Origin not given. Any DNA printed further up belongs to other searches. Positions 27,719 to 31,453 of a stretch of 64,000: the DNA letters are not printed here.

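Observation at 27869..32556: Compact type III PKS cluster with a dedicated single-chain BC-BCCP-CT carboxylase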

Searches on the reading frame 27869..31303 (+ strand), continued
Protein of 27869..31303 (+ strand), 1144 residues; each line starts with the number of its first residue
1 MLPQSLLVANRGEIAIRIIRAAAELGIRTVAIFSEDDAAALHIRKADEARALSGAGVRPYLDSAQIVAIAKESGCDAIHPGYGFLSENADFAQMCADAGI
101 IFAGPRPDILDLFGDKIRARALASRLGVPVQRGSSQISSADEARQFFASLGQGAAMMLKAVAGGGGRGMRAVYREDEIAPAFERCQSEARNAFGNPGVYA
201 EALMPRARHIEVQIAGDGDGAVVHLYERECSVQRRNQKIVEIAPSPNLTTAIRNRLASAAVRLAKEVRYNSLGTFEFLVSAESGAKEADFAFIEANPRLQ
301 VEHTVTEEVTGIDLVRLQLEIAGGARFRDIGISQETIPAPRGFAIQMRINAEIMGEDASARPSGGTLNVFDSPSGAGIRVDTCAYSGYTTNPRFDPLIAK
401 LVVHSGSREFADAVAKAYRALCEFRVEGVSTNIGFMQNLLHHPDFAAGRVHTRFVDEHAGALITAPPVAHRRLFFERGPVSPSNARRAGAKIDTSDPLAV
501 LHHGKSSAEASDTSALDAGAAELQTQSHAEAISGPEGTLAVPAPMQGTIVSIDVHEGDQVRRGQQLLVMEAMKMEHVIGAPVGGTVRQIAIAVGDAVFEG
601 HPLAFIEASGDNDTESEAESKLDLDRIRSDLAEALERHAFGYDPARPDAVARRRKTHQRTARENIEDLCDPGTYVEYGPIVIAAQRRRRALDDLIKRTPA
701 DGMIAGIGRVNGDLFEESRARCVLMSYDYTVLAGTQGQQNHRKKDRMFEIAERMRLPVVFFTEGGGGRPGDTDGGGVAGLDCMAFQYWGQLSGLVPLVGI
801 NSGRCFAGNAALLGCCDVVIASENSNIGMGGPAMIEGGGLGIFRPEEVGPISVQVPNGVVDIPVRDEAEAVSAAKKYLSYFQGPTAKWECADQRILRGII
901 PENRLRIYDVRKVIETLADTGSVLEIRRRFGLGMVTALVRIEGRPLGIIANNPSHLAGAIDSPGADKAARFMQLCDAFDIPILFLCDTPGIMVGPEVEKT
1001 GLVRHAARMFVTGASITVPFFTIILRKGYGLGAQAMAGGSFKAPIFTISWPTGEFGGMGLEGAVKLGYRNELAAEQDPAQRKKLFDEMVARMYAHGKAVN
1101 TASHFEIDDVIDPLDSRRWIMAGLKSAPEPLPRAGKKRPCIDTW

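Call 12: find_related_loci(query=window:27869-31303:+, collection=genome_contigs, flank=10000)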
Query window:27869-31303:+ (1144 aa) in genome_contigs; peptide patterns used: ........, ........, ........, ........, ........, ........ (x = any residue, [..] = any of these).
600 stretches matched a pattern (row limit reached: there are more); 595 encode a relative of the query (tblastn E <= 1e-3); the best 80 are kept; 80 distinct loci.
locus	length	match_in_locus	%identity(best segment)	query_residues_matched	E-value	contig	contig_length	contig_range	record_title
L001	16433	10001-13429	78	1-1144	0e+0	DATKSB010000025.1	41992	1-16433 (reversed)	MAG TPA_asm: Candidatus Binataceae bacterium isolate SMAG_U14043 k141_531467, whole genome shotgun sequence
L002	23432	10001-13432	79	1-1144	0e+0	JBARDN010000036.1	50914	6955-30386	MAG: Candidatus Binataceae bacterium isolate MFD06347_ilm_asm_bin10 k127_53462, whole genome shotgun sequence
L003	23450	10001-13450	74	1-1144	0e+0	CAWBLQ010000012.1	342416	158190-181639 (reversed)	MAG: Candidatus Binataceae bacterium isolate MFD02248.bin.1.59 genome assembly, contig: contig_66758, whole genome shotg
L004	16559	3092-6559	73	1-1144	0e+0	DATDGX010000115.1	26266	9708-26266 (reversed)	MAG TPA_asm: Candidatus Binataceae bacterium isolate SMAG_U263 k141_315368, whole genome shotgun sequence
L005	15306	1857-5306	74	1-1144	0e+0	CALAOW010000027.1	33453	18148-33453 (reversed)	MAG TPA_asm: uncultured proteobacterium isolate ERR1035437_bin.86_CONCOCT_v1.1_MAG genome assembly, contig: ERZ1756482.7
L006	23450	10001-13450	74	1-1144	0e+0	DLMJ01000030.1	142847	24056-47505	MAG TPA_asm: Candidatus Binatus soli isolate UBA7539 UBA7539_contig_58, whole genome shotgun sequence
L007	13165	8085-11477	73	1-1144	0e+0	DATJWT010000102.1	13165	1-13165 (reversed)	MAG TPA_asm: Candidatus Binataceae bacterium isolate SMAG_U15106 k141_3772643, whole genome shotgun sequence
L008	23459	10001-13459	73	1-1144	0e+0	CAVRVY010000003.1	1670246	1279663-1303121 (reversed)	MAG: uncultured delta proteobacterium isolate MFD05512.bin.2.52 genome assembly, contig: contig_2892, whole genome shotg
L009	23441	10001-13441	72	1-1144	0e+0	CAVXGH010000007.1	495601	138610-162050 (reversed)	MAG: uncultured delta proteobacterium isolate MFD05512.bin.1.184 genome assembly, contig: contig_29699, whole genome sho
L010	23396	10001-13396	74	1-1144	0e+0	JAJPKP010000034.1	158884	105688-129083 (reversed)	MAG: Proteobacteria bacterium isolate Centralia_MAG_89 k107_20067560, whole genome shotgun sequence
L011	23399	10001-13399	74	1-1144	0e+0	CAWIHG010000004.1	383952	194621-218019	MAG: uncultured delta proteobacterium isolate MFD05502.bin.1.2 genome assembly, contig: contig_30894, whole genome shotg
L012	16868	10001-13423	71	1-1144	0e+0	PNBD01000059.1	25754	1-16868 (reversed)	MAG: Deltaproteobacteria bacterium isolate palsa_1115 73.20111000_P3M.98_contig_1022, whole genome shotgun sequence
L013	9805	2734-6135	73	1-1144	0e+0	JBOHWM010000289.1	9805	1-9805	MAG: Candidatus Binataceae bacterium isolate TC-S_metabat2.bin.135 k127_4438204, whole genome shotgun sequence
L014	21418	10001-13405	67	2-1144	0e+0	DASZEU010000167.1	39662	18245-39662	MAG TPA_asm: Candidatus Angelobacter sp. isolate SMAG_U6502 k141_2228589, whole genome shotgun sequence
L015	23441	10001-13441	68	5-1144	0e+0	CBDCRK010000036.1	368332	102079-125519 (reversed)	MAG: uncultured Candidatus Binatia bacterium isolate c14ce093-c1b4-4a9f-a633-4da5294aefe4 genome assembly, contig: conti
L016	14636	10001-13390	69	5-1144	0e+0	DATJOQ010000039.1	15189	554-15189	MAG TPA_asm: Candidatus Binataceae bacterium isolate SMAG_U14891 k141_4479343, whole genome shotgun sequence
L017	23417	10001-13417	67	1-1144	0e+0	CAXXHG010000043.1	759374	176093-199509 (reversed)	MAG: Candidatus Binatia bacterium isolate 46507e35-17f4-460c-88f4-f6fc3e85a99b genome assembly, contig: contig_43, whole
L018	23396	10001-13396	67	5-1144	0e+0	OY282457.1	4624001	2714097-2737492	MAG: uncultured Candidatus Binatia bacterium genome assembly, chromosome: 1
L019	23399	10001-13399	65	6-1144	0e+0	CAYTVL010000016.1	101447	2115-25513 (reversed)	MAG TPA_asm: uncultured Enterobacteriaceae bacterium isolate binchicken_co185_232 genome assembly, contig: NODE_263_leng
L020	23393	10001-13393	67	1-1144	0e+0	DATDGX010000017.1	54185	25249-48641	MAG TPA_asm: Candidatus Binataceae bacterium isolate SMAG_U263 k141_52790, whole genome shotgun sequence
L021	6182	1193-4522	68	1-1144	0e+0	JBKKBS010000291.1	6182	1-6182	MAG: Tepidiformaceae bacterium isolate swi_bin.37 k127_20616284, whole genome shotgun sequence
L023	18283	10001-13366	68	6-1144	0e+0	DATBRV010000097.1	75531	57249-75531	MAG TPA_asm: Myxococcota bacterium isolate SMAG_U4138 k141_2851667, whole genome shotgun sequence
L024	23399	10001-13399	64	5-1144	0e+0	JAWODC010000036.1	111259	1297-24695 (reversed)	MAG: Desulfobacterales bacterium isolate BLK5-2.bin.101 k191_1868426, whole genome shotgun sequence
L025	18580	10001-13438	74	1-1144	0e+0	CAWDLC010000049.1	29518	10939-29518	MAG: Candidatus Binataceae bacterium isolate MFD04492.bin.2.156 genome assembly, contig: contig_96109, whole genome shot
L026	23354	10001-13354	65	1-1144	0e+0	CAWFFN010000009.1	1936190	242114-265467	MAG: uncultured delta proteobacterium isolate MFD00822.bin.1.250 genome assembly, contig: contig_59106, whole genome sho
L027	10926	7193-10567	64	1-1144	0e+0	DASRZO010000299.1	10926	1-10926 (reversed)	MAG TPA_asm: Pseudomonadales bacterium isolate SMAG_U14640 k141_3560859, whole genome shotgun sequence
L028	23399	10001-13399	63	4-1144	0e+0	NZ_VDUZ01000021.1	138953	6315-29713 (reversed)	Vineibacter terrae strain CC-CFT640 contig021, whole genome shotgun sequence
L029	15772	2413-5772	63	6-1144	0e+0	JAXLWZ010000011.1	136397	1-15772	MAG: Dehalococcoidia bacterium isolate STL-CHL36 C4.140.fa-11, whole genome shotgun sequence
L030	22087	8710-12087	63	4-1144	0e+0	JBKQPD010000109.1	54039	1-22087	MAG: Candidatus Binataceae bacterium isolate LAWAr2D2E2F__bin_98 LAWAr2D2E2F_000000119734, whole genome shotgun sequence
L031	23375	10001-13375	65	6-1144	0e+0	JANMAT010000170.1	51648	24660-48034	MAG: Actinomycetes bacterium isolate OTE_1_metabat_490 OTE_1_k141_1398683, whole genome shotgun sequence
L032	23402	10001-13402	64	4-1144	0e+0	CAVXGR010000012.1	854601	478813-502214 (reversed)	MAG: uncultured delta proteobacterium isolate MFD02416.bin.1.411 genome assembly, contig: contig_4101, whole genome shot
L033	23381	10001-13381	61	1-1144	0e+0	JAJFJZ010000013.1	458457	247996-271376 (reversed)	MAG: Gammaproteobacteria bacterium isolate OFTM202 OFTM202_12, whole genome shotgun sequence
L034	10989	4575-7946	61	6-1144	0e+0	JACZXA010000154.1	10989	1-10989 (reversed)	MAG: Proteobacteria bacterium isolate B22T1B10 B22T1B10_NODE3727, whole genome shotgun sequence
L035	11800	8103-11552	62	1-1144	0e+0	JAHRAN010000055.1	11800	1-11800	MAG: Myxococcota bacterium isolate MEX2-MAG3 k127_528941_2908, whole genome shotgun sequence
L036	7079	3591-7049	62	6-1144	0e+0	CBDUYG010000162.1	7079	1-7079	MAG TPA_asm: uncultured Myxococcales bacterium isolate SRR22302373_binner13_Refined_55 genome assembly, contig: ERZ25073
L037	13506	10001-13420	61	4-1144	0e+0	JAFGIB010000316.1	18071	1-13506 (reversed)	MAG: Deltaproteobacteria bacterium isolate Zod_Metabat.169 k87_10080235, whole genome shotgun sequence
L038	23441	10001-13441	62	4-1144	0e+0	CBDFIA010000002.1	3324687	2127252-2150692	MAG: Tepidiformaceae bacterium isolate 64f9f9bd-8794-45ca-8ef5-50a45ea1accd genome assembly, contig: contig_2, whole gen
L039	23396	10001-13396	71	1-1144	0e+0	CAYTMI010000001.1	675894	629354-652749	MAG TPA_asm: uncultured Anaerolineaceae bacterium isolate SRP302447_co3_779 genome assembly, contig: NODE_17_length_6758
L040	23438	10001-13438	59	1-1144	0e+0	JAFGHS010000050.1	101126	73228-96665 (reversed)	MAG: Deltaproteobacteria bacterium isolate Zod_Metabat.153 k87_3943687, whole genome shotgun sequence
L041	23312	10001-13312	60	1-1144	0e+0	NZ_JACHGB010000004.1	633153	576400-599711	Quisquiliibacterium transsilvanicum strain DSM 29781 Ga0415297_04, whole genome shotgun sequence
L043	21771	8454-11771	61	1-1144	0e+0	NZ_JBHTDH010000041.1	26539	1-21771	Herbaspirillum sp. GCM10030257 strain CPCC 101687 spades_K_17_127_41, whole genome shotgun sequence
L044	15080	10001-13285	60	1-1144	0e+0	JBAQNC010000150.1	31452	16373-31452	MAG: Parvibaculum sp. isolate MFD12042_ilm_asm_bin2 k127_53590, whole genome shotgun sequence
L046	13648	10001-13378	59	1-1144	0e+0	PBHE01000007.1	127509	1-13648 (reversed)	MAG: Acidimicrobiaceae bacterium isolate SP304 88489, whole genome shotgun sequence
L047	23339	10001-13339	60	4-1144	0e+0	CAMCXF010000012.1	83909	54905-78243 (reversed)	MAG: Phenylobacterium deserti isolate MH-21oct19-105 genome assembly, contig: MH-21oct19-C367, whole genome shotgun sequ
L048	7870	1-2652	74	264-1144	0e+0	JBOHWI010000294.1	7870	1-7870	MAG: Candidatus Binatus sp. isolate TC-B3_metawrap_bin.1 k127_193219, whole genome shotgun sequence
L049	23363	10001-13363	61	1-1144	0e+0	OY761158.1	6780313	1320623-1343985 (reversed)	MAG: Thermoanaerobaculia bacterium isolate 1b26a83f-5f0d-4c2c-8de2-47f95369405e genome assembly, chromosome: 1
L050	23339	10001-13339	59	4-1144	0e+0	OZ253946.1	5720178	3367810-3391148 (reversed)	MAG: Pseudomonadales bacterium isolate 926f935b-df41-466c-a5c1-31c2d9e2efa3 genome assembly, chromosome: 1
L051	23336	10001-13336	61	4-1144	0e+0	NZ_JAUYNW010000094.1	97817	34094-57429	MAG: Phenylobacterium sp. isolate C4_concoct.bin.44_sub C4_k141_218015, whole genome shotgun sequence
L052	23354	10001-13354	59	4-1144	0e+0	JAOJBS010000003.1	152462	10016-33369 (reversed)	Pseudomonadales bacterium isolate AM-375-K13 AM-375-K13_NODE_3, whole genome shotgun sequence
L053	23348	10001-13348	59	6-1144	0e+0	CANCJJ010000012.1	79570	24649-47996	MAG: Phenylobacterium aquaticum isolate JR-MC-G-240519-88 genome assembly, contig: JR-MC-G-240519-C366, whole genome sho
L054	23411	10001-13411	60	6-1144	0e+0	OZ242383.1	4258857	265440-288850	MAG: bacterium isolate f65e47f9-4bf7-4a54-ade9-3bd2c102e67f genome assembly, chromosome: 1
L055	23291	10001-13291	60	6-1144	0e+0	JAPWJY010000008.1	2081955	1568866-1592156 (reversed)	MAG: Parvibaculaceae bacterium isolate Chal_Metagen_Bin4 13656, whole genome shotgun sequence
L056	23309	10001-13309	58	4-1144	0e+0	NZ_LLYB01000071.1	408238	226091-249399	Bradyrhizobium lablabi strain CCBAU 23086 scaffold4, whole genome shotgun sequence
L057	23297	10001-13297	58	4-1144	0e+0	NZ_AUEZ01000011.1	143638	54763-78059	Bradyrhizobium sp. Ai1a-2 K288DRAFT_scaffold00011.11_C, whole genome shotgun sequence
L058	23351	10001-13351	60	4-1144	0e+0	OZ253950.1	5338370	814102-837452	MAG: Pseudomonadales bacterium isolate 53a0dcf1-8224-49ee-86b3-fa6dfe783702 genome assembly, chromosome: 1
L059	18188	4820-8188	66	5-1144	0e+0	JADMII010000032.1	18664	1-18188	MAG: Dehalococcoidia bacterium isolate MAG008 NODE_1394_length_18664_cov_17.215487, whole genome shotgun sequence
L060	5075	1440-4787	58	4-1144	0e+0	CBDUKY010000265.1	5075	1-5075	MAG TPA_asm: uncultured Pseudomonadales bacterium isolate SRR22808126_binner13_Refined_80 genome assembly, contig: ERZ25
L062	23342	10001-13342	58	4-1144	0e+0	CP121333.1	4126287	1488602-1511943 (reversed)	MAG: OM182 bacterium isolate NCC532_bact_4768 chromosome, complete genome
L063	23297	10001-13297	58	4-1144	0e+0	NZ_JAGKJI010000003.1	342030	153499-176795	Bradyrhizobium cenepequi strain CNPSo 4026 scaffold_2, whole genome shotgun sequence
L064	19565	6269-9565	58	4-1144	0e+0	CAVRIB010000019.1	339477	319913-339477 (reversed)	MAG: uncultured Alphaproteobacteria bacterium isolate MFD05705.bin.1.79 genome assembly, contig: contig_50245, whole gen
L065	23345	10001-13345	59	4-1144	0e+0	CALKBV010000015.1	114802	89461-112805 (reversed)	MAG: uncultured Pseudomonadales bacterium isolate FRAM_RAS_EGC1617_bin11 genome assembly, contig: FRAM_EGC1617_bin11-15,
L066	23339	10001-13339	60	4-1144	0e+0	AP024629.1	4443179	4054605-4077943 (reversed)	Alphaproteobacteria bacterium SO-S41 DNA, complete genome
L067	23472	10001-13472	74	1-1144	0e+0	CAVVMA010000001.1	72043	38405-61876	MAG: uncultured delta proteobacterium isolate MFD09222.bin.2.46 genome assembly, contig: contig_109427, whole genome sho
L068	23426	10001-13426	58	1-1144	0e+0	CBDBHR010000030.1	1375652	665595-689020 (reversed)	MAG: bacterium isolate 2d38f53d-f68d-4995-9e7e-b4655ca317ad genome assembly, contig: contig_30, whole genome shotgun seq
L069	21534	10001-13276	58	4-1144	0e+0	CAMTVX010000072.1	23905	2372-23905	MAG: uncultured Alphaproteobacteria bacterium isolate G04_MAG_00026 genome assembly, contig: G04_MAG_00026_000000000016,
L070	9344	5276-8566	61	1-1144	0e+0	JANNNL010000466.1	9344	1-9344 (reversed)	MAG: Actinomycetes bacterium isolate SOY_35_concoct_327 SOY_35_k141_4325681, whole genome shotgun sequence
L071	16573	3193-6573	59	1-1144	0e+0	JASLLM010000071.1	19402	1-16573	MAG: Alphaproteobacteria bacterium isolate Arabian10_MAG_24 NODE_71_length_19402_cov_9.244347, whole genome shotgun sequ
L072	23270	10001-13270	58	4-1144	0e+0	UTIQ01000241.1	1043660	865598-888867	Pseudomonas sp. 286 isolate p13.H9 genome assembly, contig: 241, whole genome shotgun sequence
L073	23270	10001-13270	59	4-1144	0e+0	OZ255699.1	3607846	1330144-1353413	MAG: Parvibaculaceae bacterium isolate 17a506e2-2404-489d-92ec-42c0c049ea2c genome assembly, chromosome: 1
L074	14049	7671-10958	57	4-1144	0e+0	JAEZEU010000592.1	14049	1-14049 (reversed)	MAG: Proteobacteria bacterium isolate OH_CBrB_360 k127_610040, whole genome shotgun sequence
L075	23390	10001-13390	57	6-1144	0e+0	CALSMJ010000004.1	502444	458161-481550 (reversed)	MAG: uncultured Pseudomonadales bacterium isolate AF_MB186_1 genome assembly, contig: contig_7012_AF_MB186, whole genome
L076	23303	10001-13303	57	4-1144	0e+0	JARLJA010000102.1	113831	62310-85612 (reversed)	MAG: Xanthobacteraceae bacterium isolate MAG_BA17 MetaBAT2_Bin_17_sub_Anoxic_k141_1197322, whole genome shotgun sequence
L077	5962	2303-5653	58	1-1144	0e+0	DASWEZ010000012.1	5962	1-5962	MAG TPA_asm: Burkholderiales bacterium isolate SMAG_U2776 k141_569592, whole genome shotgun sequence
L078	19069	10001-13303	58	4-1144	0e+0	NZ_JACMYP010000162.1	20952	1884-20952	Bradyrhizobium altum strain Pear77 Contigs_162, whole genome shotgun sequence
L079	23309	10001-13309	59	4-1144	0e+0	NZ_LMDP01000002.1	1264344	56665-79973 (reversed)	Afipia sp. Root123D2 contig_2, whole genome shotgun sequence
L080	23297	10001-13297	58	4-1144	0e+0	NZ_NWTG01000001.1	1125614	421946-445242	Bradyrhizobium sp. C9 Scaffold1_1, whole genome shotgun sequence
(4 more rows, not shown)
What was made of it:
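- A row-limited scan of GTDB species genomes gave 595 relatives in Binatia, Myxococcota, Chloroflexota, Actinomycetes, Bradyrhizobium, Pseudomonas and others (call 12).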
